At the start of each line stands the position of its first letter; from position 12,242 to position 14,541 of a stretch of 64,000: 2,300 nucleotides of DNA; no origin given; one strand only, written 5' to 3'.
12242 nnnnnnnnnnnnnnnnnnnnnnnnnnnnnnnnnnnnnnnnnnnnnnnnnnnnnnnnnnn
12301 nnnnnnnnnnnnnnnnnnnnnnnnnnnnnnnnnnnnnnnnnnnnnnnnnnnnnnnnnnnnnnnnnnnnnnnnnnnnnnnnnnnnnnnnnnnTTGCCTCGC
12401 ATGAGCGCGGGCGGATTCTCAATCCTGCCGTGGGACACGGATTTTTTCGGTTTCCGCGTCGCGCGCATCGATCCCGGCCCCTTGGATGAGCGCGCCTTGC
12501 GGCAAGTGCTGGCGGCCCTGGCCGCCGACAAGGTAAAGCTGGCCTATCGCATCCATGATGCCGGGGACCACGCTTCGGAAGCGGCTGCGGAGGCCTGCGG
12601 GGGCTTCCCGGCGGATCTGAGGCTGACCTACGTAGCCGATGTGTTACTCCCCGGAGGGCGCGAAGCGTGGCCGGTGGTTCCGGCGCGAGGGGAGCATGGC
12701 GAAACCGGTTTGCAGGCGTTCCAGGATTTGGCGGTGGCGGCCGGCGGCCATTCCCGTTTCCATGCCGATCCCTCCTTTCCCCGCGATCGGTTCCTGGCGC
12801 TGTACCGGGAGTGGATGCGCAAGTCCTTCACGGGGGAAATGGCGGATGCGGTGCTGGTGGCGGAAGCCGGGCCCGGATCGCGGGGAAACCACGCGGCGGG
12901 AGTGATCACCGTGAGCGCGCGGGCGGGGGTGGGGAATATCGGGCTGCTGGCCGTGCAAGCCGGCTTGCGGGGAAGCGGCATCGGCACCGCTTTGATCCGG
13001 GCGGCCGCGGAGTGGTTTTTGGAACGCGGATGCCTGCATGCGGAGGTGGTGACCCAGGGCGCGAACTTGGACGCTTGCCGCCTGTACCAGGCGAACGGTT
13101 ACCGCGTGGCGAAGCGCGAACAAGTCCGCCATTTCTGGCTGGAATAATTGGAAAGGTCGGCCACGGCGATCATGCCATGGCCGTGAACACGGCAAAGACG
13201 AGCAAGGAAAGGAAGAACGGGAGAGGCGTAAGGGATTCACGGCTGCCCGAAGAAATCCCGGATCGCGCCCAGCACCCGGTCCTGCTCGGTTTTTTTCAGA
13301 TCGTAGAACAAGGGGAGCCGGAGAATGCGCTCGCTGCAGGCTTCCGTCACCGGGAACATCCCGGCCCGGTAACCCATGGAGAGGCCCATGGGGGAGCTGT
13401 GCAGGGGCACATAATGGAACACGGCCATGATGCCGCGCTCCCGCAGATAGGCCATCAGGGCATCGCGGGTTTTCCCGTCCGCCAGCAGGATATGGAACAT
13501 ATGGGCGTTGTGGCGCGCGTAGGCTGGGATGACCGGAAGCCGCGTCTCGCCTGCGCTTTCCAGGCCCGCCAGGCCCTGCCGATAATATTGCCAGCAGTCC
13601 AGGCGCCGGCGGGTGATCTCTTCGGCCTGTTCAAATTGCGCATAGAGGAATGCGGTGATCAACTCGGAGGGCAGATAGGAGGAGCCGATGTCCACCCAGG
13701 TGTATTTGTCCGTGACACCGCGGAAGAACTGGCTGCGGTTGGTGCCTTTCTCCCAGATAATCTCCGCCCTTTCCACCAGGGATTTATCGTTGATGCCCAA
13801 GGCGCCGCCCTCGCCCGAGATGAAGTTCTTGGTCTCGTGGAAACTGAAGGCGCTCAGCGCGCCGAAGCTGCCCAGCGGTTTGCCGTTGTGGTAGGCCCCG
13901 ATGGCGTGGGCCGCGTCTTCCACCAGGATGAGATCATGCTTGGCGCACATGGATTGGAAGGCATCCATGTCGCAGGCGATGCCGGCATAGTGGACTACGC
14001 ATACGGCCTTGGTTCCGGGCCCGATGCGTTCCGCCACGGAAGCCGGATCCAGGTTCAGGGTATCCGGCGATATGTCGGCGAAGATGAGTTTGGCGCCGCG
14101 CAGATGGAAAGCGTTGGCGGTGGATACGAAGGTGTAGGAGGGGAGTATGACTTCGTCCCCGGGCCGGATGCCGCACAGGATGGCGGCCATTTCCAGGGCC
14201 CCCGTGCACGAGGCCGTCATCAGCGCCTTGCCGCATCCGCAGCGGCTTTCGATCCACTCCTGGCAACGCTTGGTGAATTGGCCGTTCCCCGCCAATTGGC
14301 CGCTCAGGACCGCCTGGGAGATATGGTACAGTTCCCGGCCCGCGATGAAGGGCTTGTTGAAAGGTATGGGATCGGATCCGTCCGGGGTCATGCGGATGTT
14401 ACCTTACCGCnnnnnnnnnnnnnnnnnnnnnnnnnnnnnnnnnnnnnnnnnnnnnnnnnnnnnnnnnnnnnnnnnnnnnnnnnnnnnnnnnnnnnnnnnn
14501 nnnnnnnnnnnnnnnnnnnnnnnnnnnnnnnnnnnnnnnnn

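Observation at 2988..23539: Arn/Flm/Lgm-like lipid-linked aminosugar modification pathway with acetyl protection and four GT-C candidates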

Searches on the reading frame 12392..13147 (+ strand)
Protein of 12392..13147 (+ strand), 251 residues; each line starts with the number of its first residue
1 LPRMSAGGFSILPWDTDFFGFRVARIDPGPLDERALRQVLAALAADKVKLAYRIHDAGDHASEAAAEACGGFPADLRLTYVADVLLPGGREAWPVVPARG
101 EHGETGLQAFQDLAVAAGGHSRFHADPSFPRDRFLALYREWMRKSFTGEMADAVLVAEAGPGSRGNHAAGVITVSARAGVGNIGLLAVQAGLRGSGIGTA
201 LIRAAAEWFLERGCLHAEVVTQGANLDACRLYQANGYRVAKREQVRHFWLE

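Call 5: search_protein_families(library=pfam, proteins=[window:12392-13147:+], max_evalue=0.01)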
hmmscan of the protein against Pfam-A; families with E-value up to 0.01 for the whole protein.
window:12392-13147:+ (251 aa): 5 families
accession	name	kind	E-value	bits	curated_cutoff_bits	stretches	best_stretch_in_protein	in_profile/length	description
PF00583.31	Acetyltransf_1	-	1.3e-12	48.4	20.7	1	147-237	28-116/116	Acetyltransferase (GNAT) family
PF13508.13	Acetyltransf_7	-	2.2e-09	38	27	1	153-238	4-83/84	Acetyltransferase (GNAT) domain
PF13673.13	Acetyltransf_10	-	2e-07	31.4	23.6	1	165-247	39-117/128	Acetyltransferase (GNAT) domain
PF08445.16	FR47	-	3.7e-05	24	22.1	1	177-242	18-82/86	FR47-like protein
PF13302.13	Acetyltransf_3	-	0.0013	19.9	25.4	1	131-238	30-138/138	Acetyltransferase (GNAT) domain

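Call 7: search_protein_families(library=ncbifam, proteins=[window:12392-13147:+], max_evalue=0.001)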
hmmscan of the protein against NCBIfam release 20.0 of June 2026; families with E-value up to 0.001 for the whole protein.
window:12392-13147:+ (251 aa): 10 families
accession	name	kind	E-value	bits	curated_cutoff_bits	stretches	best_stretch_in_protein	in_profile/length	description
NF008212.0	PRK10975.1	equivalog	1.1e-20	74.5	219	1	11-241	9-224/232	dTDP-4-amino-4,6-dideoxy-D-galactose acyltransferase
TIGR02382.1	wecD_rffC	equivalog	8.9e-13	48.2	195.1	1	103-239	50-182/191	dTDP-4-amino-4,6-dideoxy-D-galactose acyltransferase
NF002959.0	PRK03624.1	equivalog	6e-09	35.7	124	1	181-241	73-133/147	GNAT family acetyltransferase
NF000359.1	sat3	exception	1.9e-06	28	360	1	170-241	84-156/180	streptothricin N-acetyltransferase Sat3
NF000360.1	sat4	exception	1.2e-05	25.5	380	1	185-241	101-157/180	streptothricin N-acetyltransferase Sat4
TIGR01575.1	rimI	equivalog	1.9e-05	24.8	86.4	1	164-242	39-117/132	ribosomal protein S18-alanine N-acetyltransferase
NF000358.1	sat2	exception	5.3e-05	23.1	360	1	180-239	83-142/174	streptothricin N-acetyltransferase Sat2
TIGR03103.1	trio_acet_GNAT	equivalog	5.7e-05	21.8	569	1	185-239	160-214/547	N-acetylglutaminylglutamine synthetase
NF000487.1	stat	exception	0.0003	20.4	420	1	168-238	90-162/189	streptothricin N-acetyltransferase STAT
NF049894.1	CG3035_N_ac_Glu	equivalog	0.0003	20.1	280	1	130-243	177-295/300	N-acetylglutamate synthase, CG3035 family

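Call 36: search_solved_structures(query=window:12392-13147:+, max_evalue=0.01, show_alignments=1)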
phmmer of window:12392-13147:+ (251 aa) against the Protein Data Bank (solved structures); distinct sequences matched with E-value up to 0.01: 10.
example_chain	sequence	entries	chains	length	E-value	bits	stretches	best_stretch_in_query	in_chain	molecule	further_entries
2fs5_A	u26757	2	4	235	2.4e-06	30.5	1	104-240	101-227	TDP-Fucosamine acetyltransferase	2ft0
3tt2_A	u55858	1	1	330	1.1e-05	28.4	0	165-242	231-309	GCN5-related N-acetyltransferase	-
3efa_A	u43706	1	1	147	0.00018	24.4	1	182-240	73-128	Putative Acetyltransferase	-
2i79_A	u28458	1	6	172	0.0015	21.3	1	168-244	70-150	Acetyltransferase, GNAT family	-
1z4e_A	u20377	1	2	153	0.0016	21.2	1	188-247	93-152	transcriptional regulator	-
2g3a_A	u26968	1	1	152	0.0029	20.4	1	170-237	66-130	acetyltransferase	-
1vkc_A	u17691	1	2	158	0.0034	20.1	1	188-239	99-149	putative acetyl transferase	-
7mx2_A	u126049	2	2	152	0.0041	19.9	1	181-242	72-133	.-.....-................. 30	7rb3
2r1i_A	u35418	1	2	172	0.0058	19.4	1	183-238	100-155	GCN5-related N-acetyltransferase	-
1y9k_A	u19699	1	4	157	0.006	19.3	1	165-240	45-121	IAA acetyltransferase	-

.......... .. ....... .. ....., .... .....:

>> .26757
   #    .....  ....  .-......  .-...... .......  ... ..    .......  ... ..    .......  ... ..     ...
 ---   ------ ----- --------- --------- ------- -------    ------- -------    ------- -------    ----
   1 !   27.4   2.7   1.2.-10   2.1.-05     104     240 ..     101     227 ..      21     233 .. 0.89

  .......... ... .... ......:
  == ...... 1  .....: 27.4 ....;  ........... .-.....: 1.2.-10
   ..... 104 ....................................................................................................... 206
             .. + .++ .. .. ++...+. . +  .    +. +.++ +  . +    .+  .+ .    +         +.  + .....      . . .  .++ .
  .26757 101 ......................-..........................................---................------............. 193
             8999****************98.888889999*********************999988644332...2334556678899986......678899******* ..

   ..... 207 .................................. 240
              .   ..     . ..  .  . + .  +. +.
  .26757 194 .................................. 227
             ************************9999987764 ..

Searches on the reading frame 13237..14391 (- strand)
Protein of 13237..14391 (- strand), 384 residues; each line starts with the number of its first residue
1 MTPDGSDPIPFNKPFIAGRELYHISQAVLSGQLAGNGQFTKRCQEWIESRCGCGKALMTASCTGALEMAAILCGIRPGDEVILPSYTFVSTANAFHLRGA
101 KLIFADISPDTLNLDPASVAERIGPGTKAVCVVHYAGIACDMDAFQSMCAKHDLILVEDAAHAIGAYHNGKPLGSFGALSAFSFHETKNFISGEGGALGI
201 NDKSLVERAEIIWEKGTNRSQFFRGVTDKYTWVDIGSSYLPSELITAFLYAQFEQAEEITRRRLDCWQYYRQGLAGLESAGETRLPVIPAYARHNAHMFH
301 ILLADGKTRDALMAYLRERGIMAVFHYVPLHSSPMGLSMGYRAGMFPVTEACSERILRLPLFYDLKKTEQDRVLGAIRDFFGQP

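Call 5: search_protein_families(library=pfam, proteins=[window:13237-14391:-], max_evalue=0.01)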
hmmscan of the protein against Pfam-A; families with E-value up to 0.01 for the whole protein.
window:13237-14391:- (384 aa): 3 families
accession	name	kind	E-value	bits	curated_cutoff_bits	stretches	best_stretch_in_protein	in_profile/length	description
PF01041.23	DegT_DnrJ_EryC1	-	1.3e-86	291.6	19.8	1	23-377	10-359/360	DegT/DnrJ/EryC1/StrS aminotransferase family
PF00155.27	Aminotran_1_2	-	2.7e-11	43.7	19.7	1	55-169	67-195/361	Aminotransferase class I and II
PF00266.25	Aminotran_5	-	0.001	18.6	21.5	1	57-165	65-181/371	Aminotransferase class-V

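Call 7: search_protein_families(library=ncbifam, proteins=[window:13237-14391:-], max_evalue=0.001)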
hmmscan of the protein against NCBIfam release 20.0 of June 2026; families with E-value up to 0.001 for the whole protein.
window:13237-14391:- (384 aa): 14 families
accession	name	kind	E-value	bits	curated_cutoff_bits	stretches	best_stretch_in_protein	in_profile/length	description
NF008687.0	PRK11706.1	equivalog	1.7e-169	563.5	375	1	9-381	2-374/375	dTDP-4-amino-4,6-dideoxygalactose transaminase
TIGR02379.1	ECA_wecE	subfamily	1.4e-157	524.4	434.85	1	9-381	2-375/376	dTDP-4-amino-4,6-dideoxy-D-glucose transaminase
TIGR03588.1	PseC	equivalog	2.8e-65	220.7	423.5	1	9-380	2-379/380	UDP-4-amino-4,6-dideoxy-N-acetyl-beta-L-altrosamine transaminase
NF008658.2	PRK11658.1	equivalog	4.6e-63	213.1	631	1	8-381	4-377/379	UDP-4-amino-4-deoxy-L-arabinose aminotransferase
TIGR04181.1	NHT_00031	hypoth_equivalog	8.1e-51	173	420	1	9-360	1-357/359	LegC family aminotransferase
TIGR04427.1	PLP_DesI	equivalog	1.3e-42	146.3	650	1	24-378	38-380/390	dTDP-4-dehydro-6-deoxyglucose aminotransferase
NF011936.0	PRK15407.1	equivalog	3.4e-32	111.7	423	1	5-209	33-244/440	lipopolysaccharide biosynthesis protein RfbH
NF041364.1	GntC_guanitoxin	equivalog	1.8e-06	27.1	415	1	57-171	64-185/356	guanitoxin biosynthesis PLP-dependent (S)-gamma-hydroxy-L-arginine cyclodehydratase GntC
NF006569.0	PRK09082.1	subfamily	4.7e-06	25.9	420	1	58-159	96-202/386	methionine aminotransferase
NF005732.0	PRK07550.1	equivalog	1e-05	24.8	366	1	39-160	79-206/389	aminotransferase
NF004621.0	PRK05957.1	equivalog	0.00019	20.3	498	1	59-169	95-209/389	pyridoxal phosphate-dependent aminotransferase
NF006488.0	PRK08912.1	equivalog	0.00027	20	498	1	57-160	91-199/387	aminotransferase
NF005816.0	PRK07682.1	equivalog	0.00057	18.6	620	1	57-169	94-212/390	aminotransferase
NF009079.0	PRK12414.1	subfamily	0.00067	18.8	481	1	57-133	94-169/384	methionine aminotransferase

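Call 59: search_solved_structures(query=window:13237-14391:-, max_evalue=1e-30)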
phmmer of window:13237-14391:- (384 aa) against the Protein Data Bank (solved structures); distinct sequences matched with E-value up to 1e-30: 29.
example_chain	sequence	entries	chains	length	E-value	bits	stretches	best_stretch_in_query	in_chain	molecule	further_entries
4piw_A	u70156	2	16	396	6e-132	443.1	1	2-381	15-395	TDP-4-keto-6-deoxy-D-glucose transaminase family protein | dTDP-4-amino-4,6-dideoxygalactose transaminase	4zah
6blg_A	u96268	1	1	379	3.4e-130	437.4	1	8-381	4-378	dTDP-4-amino-4,6-dideoxygalactose transaminase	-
5uid_A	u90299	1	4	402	2.7e-52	180.9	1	13-378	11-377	Aminotransferase TlmJ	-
1mdo_A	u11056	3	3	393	1.1e-46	162.4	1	6-383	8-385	ArnB aminotransferase | UDP-4-amino-4-deoxy-L-arabinose--oxoglutarate aminotransferase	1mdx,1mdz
3bn1_A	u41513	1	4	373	3.7e-46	160.7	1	13-377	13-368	Perosamine synthetase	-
3dr7_A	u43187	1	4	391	4.4e-46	160.5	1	13-377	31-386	Putative perosamine synthetase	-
8sng_A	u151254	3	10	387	7.7e-46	159.7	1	6-382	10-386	UDP-4-amino-4-deoxy-L-arabinose--oxoglutarate aminotransferase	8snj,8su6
4oca_A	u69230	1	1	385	9.7e-46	159.4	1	6-383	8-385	UDP-4-amino-4-deoxy-L-arabinose--oxoglutarate aminotransferase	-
4lc3_A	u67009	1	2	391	2.6e-45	157.9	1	9-379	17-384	Putative UDP-4-amino-4-deoxy-l-arabinose--oxoglutarate aminotransferase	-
3dr4_A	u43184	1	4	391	3e-45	157.8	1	13-377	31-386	Putative perosamine synthetase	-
3frk_A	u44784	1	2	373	5.1e-44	153.7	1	59-377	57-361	QdtB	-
7b0d_A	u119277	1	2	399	3e-42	147.9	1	41-381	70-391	Glutamine--scyllo-inositol transaminase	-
2oga_A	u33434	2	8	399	1e-38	136.2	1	51-380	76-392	Transaminase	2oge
8vr3_A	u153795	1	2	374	4.2e-35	124.4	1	10-323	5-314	DegT/DnrJ/EryC1/StrS aminotransferase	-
8vr5_A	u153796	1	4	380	5.3e-35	124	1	11-323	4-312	DegT/DnrJ/EryC1/StrS aminotransferase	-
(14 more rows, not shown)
